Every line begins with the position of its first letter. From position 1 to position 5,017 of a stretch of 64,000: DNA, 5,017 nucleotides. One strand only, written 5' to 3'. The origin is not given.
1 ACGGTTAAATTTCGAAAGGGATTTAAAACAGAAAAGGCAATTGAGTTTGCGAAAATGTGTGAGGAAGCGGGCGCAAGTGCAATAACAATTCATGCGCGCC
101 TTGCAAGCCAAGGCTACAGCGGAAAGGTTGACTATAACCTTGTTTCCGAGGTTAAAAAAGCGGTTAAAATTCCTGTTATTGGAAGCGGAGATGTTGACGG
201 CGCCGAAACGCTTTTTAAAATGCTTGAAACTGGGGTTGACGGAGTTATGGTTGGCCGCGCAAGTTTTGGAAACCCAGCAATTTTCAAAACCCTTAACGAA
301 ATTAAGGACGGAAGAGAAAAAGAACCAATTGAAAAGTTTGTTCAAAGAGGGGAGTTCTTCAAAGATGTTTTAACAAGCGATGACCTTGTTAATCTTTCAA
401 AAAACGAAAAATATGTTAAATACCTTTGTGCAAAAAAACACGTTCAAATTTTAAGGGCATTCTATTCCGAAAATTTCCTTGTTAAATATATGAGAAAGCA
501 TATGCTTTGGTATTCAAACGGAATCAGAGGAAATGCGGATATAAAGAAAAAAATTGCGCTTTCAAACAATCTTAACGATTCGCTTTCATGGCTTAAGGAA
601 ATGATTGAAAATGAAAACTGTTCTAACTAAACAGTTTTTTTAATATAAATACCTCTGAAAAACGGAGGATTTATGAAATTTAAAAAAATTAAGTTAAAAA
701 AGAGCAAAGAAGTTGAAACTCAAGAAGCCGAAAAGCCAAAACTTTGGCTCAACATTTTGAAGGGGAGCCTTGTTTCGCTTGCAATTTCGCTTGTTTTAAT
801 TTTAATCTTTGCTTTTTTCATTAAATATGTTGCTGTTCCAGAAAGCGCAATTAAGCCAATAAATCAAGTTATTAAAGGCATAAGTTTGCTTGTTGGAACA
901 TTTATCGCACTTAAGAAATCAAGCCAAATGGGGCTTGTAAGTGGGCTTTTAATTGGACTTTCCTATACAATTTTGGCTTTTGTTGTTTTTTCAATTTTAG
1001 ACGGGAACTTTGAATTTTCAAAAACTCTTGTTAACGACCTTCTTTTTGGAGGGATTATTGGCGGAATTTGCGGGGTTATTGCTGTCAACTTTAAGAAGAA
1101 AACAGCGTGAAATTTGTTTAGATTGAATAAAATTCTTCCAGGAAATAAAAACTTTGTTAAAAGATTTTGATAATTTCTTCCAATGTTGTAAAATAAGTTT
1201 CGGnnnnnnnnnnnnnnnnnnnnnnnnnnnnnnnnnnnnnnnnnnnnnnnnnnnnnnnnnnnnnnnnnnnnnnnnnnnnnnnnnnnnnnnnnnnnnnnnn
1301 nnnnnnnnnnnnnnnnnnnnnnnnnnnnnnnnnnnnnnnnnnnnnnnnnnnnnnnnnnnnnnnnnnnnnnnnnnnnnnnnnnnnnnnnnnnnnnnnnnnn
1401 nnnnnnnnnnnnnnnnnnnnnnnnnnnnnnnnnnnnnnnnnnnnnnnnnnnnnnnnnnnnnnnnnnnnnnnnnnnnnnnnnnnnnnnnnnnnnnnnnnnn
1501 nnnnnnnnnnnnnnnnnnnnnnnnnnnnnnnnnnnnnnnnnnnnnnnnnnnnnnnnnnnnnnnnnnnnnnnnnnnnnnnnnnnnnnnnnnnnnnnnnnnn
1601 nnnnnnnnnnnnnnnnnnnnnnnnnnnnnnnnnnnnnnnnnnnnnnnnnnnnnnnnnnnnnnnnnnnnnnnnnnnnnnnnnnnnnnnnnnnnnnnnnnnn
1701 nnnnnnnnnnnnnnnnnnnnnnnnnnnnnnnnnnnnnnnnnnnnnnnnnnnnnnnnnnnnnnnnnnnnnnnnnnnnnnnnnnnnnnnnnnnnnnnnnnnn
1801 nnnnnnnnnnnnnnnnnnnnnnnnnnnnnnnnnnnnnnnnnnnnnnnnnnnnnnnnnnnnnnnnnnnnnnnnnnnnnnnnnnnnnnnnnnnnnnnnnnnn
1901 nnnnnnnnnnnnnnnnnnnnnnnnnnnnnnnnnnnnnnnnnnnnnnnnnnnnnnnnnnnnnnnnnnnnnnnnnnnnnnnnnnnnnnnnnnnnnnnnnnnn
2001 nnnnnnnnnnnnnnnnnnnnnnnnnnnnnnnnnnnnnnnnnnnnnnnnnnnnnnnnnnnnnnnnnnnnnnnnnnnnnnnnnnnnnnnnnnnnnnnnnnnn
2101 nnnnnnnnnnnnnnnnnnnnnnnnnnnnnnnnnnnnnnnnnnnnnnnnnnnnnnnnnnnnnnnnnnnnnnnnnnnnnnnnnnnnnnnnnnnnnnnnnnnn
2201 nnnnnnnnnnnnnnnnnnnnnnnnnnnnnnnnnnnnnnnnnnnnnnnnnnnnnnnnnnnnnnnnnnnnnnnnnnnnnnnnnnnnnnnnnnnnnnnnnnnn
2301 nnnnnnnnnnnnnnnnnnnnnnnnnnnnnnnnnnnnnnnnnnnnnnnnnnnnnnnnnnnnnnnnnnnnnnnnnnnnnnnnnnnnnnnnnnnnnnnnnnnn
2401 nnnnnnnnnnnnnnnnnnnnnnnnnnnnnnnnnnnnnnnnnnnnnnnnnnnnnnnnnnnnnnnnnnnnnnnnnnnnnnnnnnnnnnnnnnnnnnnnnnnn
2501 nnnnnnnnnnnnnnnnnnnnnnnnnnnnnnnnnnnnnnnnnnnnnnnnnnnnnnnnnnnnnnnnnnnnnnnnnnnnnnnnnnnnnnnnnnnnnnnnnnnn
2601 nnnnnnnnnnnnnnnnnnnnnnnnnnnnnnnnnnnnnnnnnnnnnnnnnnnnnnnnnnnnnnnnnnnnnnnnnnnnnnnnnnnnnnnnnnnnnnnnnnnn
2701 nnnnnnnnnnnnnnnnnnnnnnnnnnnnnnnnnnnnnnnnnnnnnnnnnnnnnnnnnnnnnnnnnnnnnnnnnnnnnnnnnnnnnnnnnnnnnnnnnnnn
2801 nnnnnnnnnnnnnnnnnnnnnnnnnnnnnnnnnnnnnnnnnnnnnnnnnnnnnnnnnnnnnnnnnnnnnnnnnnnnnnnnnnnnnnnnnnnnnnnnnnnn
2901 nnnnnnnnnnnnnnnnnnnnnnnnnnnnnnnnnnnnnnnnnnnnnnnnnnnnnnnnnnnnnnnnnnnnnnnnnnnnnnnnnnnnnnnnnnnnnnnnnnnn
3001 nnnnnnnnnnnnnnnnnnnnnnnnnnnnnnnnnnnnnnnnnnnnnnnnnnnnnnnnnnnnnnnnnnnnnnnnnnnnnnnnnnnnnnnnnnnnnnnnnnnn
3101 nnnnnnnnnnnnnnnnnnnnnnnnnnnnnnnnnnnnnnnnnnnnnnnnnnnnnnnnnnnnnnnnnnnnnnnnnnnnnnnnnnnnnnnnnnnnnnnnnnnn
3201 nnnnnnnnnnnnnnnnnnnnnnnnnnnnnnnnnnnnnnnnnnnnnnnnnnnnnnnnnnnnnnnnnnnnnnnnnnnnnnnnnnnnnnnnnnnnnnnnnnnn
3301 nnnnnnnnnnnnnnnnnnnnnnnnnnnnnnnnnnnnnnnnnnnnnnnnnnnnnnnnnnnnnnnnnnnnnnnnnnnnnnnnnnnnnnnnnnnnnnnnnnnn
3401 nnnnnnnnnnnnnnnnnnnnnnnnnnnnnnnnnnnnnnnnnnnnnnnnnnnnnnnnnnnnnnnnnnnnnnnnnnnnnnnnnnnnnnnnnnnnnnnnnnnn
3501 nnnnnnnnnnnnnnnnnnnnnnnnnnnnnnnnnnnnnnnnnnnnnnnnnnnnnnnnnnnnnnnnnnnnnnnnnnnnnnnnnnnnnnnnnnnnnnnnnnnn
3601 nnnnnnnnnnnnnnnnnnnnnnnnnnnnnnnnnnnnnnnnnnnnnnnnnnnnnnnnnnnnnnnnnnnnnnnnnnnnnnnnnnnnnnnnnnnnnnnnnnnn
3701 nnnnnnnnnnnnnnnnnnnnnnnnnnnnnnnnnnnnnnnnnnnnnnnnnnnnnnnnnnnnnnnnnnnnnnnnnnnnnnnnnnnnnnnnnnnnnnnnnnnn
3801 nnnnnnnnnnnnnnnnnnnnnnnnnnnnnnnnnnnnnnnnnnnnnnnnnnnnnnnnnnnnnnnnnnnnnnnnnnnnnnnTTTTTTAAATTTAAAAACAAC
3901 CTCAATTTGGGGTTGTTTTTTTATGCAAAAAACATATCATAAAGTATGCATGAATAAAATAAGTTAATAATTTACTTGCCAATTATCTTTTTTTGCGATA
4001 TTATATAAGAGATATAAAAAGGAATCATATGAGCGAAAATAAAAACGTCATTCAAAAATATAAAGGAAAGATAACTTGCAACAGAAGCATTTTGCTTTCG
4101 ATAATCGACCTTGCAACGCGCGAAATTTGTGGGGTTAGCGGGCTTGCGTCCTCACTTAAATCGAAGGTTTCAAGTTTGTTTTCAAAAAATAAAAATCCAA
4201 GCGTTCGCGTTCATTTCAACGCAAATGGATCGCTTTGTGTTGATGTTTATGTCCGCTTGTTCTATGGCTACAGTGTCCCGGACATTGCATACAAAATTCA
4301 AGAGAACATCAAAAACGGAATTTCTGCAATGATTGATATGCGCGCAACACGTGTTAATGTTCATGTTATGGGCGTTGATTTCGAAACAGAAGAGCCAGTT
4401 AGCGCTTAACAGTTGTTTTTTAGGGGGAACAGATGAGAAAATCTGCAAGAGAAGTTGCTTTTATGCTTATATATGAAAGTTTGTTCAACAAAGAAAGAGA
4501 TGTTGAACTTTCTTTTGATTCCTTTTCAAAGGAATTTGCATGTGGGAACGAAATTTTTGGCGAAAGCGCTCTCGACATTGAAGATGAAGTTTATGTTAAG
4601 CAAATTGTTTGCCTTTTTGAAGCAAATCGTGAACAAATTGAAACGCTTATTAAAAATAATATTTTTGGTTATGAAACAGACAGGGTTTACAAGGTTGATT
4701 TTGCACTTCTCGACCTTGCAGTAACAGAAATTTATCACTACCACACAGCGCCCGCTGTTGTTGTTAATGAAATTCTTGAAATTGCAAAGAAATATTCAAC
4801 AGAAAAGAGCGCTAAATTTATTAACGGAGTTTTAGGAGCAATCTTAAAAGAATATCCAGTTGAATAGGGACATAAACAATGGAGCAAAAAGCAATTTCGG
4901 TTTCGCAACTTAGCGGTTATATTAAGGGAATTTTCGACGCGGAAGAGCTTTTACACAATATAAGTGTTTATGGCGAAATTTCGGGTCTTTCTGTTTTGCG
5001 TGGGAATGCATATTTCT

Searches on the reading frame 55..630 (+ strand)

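Call 15: search_protein_families(library=pfam, proteins=[window:55-630:+], max_evalue=0.0001)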
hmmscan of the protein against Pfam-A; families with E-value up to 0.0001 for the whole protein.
window:55-630:+ (191 aa): 2 families
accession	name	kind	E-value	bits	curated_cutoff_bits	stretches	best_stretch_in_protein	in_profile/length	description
PF01207.24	Dus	-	3.6e-28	99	20.4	1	2-181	147-303/311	Dihydrouridine synthase (Dus)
PF00977.27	His_biosynth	-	2.1e-06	27.8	23.6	1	3-71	156-223/228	Histidine biosynthesis protein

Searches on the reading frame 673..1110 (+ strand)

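Call 15: search_protein_families(library=pfam, proteins=[window:673-1110:+], max_evalue=0.0001)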
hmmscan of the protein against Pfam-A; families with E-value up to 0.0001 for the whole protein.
window:673-1110:+ (145 aa): 1 family
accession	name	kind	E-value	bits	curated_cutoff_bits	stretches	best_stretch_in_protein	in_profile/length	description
PF12670.12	DUF3792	-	2.2e-18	66.9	31.3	1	26-135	3-113/115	Protein of unknown function (DUF3792)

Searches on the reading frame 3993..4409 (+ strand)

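Call 15: search_protein_families(library=pfam, proteins=[window:3993-4409:+], max_evalue=0.0001)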
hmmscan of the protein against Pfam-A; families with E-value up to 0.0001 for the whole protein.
window:3993-4409:+ (138 aa): 1 family
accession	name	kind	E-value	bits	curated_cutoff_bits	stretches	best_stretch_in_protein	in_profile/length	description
PF03780.18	Asp23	-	2.2e-23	83.2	28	1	24-128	2-107/108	Asp23 family, cell envelope-related function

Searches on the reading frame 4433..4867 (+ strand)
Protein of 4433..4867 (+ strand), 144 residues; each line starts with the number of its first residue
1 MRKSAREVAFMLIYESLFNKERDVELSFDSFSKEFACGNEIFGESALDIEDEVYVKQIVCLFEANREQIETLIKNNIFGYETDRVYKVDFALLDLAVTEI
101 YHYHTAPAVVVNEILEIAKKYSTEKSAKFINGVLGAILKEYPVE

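Call 15: search_protein_families(library=pfam, proteins=[window:4433-4867:+], max_evalue=0.0001)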
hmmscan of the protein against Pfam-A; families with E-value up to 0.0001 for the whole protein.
window:4433-4867:+ (144 aa): 1 family
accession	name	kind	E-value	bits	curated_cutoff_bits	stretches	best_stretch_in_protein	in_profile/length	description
PF01029.23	NusB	-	1.2e-23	84.4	23.1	1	4-139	2-133/133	NusB family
